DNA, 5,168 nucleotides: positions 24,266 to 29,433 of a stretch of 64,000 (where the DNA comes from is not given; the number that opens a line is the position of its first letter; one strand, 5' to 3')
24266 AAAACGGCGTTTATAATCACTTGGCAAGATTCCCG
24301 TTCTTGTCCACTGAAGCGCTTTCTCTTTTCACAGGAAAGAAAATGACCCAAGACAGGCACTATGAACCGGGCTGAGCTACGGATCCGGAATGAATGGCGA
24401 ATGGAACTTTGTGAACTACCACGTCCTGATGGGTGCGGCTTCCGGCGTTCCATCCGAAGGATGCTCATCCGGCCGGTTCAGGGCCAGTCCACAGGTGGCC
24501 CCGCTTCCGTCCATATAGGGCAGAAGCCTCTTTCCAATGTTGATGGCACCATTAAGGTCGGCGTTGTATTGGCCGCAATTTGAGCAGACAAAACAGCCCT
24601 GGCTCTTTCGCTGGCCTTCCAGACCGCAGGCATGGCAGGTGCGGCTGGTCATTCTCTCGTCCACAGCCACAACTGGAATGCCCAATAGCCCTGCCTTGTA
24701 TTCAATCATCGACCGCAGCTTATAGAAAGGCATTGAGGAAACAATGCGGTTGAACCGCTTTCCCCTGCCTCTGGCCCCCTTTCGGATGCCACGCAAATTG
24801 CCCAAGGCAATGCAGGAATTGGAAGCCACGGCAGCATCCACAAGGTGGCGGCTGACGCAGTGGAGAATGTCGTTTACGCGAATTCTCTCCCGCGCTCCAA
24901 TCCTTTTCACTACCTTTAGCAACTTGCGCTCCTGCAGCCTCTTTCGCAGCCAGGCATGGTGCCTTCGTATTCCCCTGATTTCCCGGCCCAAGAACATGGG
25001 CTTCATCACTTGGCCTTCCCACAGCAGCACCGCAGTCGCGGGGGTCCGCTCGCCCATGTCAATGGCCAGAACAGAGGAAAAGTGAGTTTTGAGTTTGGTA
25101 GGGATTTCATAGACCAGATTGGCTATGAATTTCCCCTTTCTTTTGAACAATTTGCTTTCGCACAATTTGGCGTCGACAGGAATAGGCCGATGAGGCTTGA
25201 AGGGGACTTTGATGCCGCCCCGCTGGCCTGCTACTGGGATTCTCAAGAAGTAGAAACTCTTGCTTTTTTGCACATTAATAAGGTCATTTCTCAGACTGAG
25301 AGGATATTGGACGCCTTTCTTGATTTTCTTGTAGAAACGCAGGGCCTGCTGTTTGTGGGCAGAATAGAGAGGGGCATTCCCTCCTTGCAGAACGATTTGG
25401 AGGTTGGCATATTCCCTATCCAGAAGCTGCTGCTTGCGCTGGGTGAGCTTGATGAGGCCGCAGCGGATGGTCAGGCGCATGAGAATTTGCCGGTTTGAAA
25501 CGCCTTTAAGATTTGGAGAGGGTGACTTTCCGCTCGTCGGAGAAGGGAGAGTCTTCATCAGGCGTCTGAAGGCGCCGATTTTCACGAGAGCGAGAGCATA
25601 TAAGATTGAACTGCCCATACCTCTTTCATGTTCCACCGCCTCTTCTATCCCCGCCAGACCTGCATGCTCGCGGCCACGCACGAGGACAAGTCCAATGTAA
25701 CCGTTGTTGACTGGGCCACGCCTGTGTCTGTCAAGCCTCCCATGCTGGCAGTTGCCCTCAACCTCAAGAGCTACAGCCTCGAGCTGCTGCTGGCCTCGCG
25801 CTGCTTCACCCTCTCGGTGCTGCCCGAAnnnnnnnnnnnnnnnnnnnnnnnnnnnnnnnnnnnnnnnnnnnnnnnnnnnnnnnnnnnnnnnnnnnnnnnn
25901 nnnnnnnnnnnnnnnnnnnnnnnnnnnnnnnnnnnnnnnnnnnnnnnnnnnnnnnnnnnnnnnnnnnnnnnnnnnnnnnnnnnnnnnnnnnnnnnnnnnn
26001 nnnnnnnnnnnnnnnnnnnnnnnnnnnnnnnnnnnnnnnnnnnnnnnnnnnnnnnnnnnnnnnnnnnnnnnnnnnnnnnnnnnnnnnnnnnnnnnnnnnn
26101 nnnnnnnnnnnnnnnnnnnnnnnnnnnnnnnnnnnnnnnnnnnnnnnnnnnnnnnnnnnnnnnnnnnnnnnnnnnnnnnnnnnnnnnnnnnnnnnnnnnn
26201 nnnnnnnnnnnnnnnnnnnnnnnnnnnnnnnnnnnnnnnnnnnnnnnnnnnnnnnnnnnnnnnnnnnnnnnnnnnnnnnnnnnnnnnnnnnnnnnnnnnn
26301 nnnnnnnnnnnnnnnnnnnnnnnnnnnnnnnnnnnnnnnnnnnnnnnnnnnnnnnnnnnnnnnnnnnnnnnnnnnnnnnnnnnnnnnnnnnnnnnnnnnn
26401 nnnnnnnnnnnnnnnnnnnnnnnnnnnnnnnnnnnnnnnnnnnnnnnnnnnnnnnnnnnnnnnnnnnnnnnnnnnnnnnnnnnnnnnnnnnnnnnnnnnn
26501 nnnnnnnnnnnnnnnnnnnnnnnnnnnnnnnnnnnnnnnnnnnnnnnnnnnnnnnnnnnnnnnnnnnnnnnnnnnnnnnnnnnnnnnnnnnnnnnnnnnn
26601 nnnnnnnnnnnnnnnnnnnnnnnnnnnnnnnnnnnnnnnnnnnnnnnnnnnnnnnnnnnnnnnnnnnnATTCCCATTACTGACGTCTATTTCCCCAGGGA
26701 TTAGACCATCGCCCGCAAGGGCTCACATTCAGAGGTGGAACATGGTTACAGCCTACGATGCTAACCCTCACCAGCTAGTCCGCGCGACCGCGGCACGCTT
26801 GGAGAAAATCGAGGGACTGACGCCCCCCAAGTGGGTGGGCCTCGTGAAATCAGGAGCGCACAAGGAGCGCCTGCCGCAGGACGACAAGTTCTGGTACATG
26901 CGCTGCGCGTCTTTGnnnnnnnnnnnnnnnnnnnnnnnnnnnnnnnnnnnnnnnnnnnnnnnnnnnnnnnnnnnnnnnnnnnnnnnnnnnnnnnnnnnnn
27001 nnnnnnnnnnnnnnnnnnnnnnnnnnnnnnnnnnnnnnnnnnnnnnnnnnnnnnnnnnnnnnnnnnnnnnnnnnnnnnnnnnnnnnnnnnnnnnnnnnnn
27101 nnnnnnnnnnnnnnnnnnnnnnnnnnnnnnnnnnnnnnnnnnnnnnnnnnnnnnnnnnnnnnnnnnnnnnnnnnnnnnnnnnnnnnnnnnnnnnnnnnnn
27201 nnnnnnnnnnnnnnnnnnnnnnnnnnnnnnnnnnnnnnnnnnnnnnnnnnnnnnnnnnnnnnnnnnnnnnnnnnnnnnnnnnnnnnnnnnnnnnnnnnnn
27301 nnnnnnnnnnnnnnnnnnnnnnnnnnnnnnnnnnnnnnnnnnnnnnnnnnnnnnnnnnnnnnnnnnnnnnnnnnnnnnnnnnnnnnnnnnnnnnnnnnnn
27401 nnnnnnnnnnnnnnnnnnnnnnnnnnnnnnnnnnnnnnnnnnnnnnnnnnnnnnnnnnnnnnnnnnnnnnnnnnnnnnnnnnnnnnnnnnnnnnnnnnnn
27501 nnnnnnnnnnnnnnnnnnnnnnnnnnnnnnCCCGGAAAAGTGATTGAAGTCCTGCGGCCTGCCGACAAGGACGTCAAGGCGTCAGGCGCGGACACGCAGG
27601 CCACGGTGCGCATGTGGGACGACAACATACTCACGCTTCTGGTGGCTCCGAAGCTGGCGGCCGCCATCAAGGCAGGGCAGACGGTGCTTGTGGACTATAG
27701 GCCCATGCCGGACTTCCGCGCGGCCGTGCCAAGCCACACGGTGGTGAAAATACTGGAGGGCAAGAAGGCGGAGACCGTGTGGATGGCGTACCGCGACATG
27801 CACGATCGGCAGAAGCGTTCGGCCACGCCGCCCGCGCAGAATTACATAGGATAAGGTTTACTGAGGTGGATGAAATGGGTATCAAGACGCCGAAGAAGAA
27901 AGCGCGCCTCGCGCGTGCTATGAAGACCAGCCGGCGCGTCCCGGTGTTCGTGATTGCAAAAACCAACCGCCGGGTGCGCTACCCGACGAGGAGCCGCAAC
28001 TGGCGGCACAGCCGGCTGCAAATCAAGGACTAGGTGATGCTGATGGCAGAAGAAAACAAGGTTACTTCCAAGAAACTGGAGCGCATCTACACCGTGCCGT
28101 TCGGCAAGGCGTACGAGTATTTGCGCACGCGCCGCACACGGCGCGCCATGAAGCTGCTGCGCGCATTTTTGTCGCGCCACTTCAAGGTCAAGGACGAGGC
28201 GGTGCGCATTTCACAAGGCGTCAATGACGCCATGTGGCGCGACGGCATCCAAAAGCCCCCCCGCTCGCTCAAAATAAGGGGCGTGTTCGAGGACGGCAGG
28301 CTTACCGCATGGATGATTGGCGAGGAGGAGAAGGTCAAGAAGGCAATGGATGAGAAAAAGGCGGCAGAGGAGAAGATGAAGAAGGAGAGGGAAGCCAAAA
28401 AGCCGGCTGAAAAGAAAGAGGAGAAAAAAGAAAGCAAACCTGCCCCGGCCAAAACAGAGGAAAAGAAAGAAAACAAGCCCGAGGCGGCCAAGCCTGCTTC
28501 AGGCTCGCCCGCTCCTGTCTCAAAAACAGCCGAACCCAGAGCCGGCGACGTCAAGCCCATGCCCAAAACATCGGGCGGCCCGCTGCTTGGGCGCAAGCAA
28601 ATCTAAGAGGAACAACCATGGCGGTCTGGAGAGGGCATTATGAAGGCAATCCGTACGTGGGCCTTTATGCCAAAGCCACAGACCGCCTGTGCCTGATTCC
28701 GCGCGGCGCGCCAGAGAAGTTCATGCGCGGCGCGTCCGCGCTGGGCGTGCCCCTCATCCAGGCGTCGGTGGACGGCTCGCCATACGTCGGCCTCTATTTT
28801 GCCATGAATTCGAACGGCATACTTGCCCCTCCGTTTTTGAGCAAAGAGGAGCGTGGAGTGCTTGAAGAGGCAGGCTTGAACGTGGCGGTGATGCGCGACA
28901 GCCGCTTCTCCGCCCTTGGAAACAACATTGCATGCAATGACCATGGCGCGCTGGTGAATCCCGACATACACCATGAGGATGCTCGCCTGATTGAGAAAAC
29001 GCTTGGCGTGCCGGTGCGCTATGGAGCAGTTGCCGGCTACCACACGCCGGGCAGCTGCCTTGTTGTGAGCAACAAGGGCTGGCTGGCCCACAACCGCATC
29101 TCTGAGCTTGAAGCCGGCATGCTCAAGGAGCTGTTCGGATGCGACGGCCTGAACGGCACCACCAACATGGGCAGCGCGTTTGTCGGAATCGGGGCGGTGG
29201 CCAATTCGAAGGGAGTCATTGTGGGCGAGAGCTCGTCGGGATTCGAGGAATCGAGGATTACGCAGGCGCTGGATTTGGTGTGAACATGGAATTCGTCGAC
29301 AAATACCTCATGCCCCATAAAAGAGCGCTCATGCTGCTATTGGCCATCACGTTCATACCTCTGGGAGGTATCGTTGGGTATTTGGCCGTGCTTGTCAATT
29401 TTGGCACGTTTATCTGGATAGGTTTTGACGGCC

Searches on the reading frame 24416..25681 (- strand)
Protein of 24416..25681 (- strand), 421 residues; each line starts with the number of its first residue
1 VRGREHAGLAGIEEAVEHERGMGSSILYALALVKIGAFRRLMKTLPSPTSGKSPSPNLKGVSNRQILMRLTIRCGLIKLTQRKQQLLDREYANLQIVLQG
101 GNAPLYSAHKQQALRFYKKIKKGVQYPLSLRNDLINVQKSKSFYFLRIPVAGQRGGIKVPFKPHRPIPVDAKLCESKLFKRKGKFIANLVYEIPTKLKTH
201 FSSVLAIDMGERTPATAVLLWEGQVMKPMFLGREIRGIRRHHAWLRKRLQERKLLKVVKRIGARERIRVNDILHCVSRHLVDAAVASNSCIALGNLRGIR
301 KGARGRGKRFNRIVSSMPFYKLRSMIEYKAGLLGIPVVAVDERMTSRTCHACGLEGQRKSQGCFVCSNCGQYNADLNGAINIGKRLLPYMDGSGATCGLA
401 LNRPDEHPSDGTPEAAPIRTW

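Call 9: search_protein_families(library=pfam, proteins=[window:24416-25681:-], max_evalue=0.00001)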
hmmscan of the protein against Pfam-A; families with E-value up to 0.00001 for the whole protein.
window:24416-25681:- (421 aa): 1 family
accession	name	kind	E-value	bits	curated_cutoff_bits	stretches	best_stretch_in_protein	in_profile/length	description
PF07282.18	Cas12f1-like_TNB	-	1e-20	74.1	26.3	1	319-382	1-60/60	Cas12f1-like, TNB domain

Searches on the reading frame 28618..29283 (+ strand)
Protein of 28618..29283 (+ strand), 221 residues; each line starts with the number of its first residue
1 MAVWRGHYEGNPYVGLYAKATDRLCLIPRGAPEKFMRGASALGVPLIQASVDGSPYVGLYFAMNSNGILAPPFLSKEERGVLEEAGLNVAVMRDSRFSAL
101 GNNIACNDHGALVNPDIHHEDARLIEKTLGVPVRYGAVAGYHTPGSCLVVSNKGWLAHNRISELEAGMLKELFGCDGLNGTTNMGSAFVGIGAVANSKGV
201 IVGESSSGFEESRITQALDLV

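Call 10: search_protein_families(library=pfam, proteins=[window:28618-29283:+], max_evalue=0.00001)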
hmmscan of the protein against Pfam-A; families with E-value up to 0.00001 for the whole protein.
window:28618-29283:+ (221 aa): 1 family
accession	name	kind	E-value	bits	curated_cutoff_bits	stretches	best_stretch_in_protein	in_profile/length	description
PF01912.23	eIF-6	-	6.7e-53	179.5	25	1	7-200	3-197/197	eIF-6 family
